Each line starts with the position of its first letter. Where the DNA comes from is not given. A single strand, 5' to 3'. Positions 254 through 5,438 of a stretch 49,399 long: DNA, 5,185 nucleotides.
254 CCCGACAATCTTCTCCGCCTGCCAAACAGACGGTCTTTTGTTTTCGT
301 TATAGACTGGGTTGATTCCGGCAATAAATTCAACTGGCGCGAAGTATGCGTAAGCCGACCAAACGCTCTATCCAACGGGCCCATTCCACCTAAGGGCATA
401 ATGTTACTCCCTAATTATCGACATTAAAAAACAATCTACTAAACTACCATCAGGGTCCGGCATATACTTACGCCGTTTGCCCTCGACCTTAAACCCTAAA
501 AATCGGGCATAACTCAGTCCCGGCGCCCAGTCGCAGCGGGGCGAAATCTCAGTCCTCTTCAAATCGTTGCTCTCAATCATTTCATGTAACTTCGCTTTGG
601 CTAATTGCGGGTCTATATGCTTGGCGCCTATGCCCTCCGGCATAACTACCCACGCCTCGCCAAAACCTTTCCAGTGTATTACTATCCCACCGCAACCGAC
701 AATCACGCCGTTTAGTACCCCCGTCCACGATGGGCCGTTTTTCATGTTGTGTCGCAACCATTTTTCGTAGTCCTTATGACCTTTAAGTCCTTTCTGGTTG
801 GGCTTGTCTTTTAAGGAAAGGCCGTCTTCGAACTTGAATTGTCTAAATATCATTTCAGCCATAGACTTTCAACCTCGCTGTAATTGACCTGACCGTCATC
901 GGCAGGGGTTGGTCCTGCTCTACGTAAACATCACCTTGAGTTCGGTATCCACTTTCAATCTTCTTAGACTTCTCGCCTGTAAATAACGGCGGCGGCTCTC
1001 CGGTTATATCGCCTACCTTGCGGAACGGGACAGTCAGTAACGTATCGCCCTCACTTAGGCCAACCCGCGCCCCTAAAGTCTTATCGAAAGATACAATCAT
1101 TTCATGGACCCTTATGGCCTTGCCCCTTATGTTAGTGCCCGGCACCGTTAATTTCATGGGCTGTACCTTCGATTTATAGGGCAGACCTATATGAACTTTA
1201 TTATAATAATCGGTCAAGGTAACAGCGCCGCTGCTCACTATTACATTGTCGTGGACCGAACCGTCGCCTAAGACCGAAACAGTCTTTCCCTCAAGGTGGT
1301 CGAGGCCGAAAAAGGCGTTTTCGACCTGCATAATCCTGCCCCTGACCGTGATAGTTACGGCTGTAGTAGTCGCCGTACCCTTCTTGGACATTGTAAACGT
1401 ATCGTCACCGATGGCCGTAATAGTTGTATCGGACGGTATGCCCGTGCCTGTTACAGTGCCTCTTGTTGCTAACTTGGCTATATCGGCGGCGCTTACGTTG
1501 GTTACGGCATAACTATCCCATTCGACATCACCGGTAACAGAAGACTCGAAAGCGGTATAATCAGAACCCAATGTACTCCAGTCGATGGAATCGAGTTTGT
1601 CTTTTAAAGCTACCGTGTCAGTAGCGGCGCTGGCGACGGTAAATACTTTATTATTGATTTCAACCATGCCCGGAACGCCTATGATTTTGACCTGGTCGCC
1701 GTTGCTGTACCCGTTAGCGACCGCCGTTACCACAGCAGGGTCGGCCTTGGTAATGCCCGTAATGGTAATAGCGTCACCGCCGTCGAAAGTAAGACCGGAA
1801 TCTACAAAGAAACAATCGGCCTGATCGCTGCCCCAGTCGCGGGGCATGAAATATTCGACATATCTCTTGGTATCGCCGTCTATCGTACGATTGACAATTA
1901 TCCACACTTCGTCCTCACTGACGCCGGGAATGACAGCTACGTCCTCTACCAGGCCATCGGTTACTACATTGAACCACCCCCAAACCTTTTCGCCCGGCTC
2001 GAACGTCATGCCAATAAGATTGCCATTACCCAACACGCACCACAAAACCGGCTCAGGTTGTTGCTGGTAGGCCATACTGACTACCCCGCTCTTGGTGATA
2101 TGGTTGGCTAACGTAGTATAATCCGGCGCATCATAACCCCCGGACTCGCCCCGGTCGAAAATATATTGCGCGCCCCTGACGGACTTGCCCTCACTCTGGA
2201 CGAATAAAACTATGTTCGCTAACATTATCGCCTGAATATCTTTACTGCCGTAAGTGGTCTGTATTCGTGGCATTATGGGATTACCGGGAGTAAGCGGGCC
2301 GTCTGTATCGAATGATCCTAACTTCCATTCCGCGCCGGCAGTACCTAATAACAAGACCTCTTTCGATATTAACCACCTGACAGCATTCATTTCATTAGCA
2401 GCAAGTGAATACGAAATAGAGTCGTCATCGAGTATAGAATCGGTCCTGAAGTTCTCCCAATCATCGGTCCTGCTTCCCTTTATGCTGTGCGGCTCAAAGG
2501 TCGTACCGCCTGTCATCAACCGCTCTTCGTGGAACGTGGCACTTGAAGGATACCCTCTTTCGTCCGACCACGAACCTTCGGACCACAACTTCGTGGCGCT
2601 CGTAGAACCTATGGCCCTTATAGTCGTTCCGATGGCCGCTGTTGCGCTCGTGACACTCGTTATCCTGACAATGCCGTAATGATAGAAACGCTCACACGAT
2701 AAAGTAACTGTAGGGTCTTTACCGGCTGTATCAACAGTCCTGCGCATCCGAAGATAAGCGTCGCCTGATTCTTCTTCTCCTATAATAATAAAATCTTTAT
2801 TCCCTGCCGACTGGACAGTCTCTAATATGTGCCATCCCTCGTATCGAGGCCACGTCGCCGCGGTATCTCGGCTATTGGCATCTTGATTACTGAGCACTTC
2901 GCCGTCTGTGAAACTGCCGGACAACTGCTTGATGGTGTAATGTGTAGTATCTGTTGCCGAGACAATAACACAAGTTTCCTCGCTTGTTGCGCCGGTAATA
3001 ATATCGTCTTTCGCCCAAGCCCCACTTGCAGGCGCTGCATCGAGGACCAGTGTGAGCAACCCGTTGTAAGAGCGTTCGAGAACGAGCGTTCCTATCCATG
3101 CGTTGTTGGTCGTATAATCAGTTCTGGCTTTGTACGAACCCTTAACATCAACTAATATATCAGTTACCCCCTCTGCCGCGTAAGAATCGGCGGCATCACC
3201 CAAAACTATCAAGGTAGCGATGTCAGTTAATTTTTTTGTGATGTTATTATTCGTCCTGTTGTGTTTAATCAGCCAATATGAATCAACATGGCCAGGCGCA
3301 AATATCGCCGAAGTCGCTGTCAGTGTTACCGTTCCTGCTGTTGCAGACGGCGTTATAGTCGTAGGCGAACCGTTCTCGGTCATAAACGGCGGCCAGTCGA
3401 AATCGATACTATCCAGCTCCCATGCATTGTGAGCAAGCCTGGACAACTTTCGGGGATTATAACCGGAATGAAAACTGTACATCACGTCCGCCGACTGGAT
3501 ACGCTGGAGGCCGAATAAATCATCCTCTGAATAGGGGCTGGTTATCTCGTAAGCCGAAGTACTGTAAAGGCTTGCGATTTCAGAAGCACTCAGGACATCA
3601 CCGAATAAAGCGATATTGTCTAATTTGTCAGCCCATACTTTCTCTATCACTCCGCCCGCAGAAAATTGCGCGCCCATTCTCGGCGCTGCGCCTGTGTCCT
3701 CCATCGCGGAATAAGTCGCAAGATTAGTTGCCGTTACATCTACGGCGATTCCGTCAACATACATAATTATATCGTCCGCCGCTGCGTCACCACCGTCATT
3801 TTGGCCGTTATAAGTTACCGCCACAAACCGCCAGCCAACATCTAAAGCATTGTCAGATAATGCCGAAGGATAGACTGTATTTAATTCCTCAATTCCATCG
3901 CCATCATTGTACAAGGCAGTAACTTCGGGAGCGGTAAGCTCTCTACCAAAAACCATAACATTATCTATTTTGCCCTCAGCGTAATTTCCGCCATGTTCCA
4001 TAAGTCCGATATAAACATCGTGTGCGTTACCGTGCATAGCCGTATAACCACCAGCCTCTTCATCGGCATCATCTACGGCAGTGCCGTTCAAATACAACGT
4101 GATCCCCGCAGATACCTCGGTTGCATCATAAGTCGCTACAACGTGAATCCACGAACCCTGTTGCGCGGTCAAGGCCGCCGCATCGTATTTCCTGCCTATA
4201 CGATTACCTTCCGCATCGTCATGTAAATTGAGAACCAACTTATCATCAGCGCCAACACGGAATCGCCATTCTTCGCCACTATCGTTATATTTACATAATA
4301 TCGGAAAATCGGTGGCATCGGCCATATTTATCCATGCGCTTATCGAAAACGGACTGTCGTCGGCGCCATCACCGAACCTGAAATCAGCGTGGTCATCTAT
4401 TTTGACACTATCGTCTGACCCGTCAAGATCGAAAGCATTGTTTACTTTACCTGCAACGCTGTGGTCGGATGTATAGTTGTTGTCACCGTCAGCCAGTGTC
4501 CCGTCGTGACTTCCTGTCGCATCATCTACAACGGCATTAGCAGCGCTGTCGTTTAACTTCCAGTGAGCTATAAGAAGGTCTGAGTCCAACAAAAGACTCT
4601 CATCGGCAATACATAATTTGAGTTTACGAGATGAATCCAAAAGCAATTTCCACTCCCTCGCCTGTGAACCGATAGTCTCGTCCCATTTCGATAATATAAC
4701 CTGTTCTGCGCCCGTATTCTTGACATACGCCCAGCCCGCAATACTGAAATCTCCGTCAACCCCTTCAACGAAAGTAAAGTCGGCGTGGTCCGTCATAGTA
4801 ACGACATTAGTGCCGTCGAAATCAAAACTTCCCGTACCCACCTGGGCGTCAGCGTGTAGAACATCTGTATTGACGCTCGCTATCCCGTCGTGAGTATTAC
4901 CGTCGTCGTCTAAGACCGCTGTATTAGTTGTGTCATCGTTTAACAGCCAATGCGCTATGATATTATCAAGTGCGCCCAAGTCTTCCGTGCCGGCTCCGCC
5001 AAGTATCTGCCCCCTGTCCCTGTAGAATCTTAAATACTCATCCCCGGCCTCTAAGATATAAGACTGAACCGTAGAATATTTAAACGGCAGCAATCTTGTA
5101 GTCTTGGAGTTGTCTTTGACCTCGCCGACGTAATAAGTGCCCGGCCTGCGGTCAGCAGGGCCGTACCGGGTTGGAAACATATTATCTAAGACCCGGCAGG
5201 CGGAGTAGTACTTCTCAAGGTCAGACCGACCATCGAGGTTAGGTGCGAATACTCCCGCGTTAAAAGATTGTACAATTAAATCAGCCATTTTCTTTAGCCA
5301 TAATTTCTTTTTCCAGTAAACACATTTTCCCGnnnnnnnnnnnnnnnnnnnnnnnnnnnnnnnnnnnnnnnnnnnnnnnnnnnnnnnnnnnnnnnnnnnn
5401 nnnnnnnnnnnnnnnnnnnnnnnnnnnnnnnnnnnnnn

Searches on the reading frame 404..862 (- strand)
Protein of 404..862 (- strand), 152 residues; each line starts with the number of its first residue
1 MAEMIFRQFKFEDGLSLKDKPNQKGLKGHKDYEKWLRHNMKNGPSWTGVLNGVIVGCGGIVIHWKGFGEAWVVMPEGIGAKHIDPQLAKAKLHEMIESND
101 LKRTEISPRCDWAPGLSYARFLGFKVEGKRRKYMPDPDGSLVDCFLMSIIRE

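Call 7: search_protein_families(library=pfam, proteins=[window:404-862:-], max_evalue=0.01)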
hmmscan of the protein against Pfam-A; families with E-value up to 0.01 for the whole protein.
window:404-862:- (152 aa): 0 families

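Call 8: search_protein_families(library=phrogs, proteins=[window:404-862:-], max_evalue=0.01)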
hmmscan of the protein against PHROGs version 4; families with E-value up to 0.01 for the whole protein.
window:404-862:- (152 aa): 1 family
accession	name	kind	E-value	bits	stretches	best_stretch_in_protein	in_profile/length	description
phrog_4177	-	unknown function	4.2e-15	57.1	1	9-136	6-132/143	-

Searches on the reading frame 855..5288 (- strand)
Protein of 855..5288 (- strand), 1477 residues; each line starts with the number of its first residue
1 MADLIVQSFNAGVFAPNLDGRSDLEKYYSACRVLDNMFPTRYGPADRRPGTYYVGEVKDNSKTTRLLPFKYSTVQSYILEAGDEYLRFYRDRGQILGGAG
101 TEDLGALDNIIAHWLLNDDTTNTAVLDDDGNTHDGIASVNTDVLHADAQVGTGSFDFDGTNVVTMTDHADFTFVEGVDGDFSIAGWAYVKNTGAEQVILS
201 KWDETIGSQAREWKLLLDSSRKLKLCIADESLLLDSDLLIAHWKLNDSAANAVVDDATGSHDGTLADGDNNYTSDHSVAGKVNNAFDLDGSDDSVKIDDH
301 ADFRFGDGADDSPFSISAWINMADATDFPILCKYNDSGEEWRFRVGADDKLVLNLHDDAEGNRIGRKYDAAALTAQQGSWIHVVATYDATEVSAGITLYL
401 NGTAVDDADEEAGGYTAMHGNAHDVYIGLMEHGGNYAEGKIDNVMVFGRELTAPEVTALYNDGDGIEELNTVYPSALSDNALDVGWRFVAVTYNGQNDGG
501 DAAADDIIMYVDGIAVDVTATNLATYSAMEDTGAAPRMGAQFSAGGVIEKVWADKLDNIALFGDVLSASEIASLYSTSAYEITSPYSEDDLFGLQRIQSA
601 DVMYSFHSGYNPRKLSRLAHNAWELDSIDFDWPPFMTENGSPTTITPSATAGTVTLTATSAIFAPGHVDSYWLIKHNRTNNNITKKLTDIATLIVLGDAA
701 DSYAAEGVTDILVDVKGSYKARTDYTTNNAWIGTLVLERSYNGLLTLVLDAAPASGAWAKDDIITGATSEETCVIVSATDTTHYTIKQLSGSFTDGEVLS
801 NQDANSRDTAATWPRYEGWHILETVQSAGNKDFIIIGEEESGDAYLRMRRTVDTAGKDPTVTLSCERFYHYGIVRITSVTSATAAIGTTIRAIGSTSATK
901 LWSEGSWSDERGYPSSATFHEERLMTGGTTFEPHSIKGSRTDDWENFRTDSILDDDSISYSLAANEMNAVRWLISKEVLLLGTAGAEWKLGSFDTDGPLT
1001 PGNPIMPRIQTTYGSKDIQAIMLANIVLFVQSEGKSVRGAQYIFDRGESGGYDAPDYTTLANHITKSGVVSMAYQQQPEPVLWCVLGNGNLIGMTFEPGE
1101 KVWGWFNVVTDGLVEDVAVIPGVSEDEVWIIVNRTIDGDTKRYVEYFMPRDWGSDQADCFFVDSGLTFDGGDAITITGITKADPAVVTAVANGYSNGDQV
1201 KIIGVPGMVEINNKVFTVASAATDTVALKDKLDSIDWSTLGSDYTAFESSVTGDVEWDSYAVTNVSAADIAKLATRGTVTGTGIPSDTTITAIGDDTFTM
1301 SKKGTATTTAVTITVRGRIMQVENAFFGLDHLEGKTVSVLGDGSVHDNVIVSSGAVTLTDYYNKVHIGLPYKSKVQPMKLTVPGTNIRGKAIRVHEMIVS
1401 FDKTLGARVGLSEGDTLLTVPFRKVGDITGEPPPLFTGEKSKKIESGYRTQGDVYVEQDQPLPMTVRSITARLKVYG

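Call 7: search_protein_families(library=pfam, proteins=[window:855-5288:-], max_evalue=0.01)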
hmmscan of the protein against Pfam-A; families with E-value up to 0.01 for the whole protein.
window:855-5288:- (1477 aa): 2 families
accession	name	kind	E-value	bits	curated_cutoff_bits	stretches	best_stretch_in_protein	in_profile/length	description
PF13385.13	Laminin_G_3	-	4.9e-30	105.1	27.6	2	289-456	1-150/151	Concanavalin A-like lectin/glucanases superfamily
PF16190.11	E1_FCCH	-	0.0029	18.1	29.5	0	1184-1225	3-48/70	Ubiquitin-activating enzyme E1 FCCH domain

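Call 8: search_protein_families(library=phrogs, proteins=[window:855-5288:-], max_evalue=0.01)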
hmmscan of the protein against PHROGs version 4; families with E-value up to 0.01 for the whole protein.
window:855-5288:- (1477 aa): 6 families
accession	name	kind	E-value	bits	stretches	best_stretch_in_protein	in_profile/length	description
phrog_376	-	tail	6.3e-192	640.7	1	2-1475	4-709/712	tail protein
phrog_15566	-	tail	1.4e-89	302.1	2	892-1175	26-305/552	tail protein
phrog_20269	-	unknown function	2.8e-46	159.2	2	4-98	5-99/374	-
phrog_30010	-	unknown function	3.8e-25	89.6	2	1024-1173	177-324/517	-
phrog_584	-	tail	4e-08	34.3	1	1171-1234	18-79/218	major tail protein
phrog_358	-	unknown function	0.0011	17.3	1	736-883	452-562/2056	-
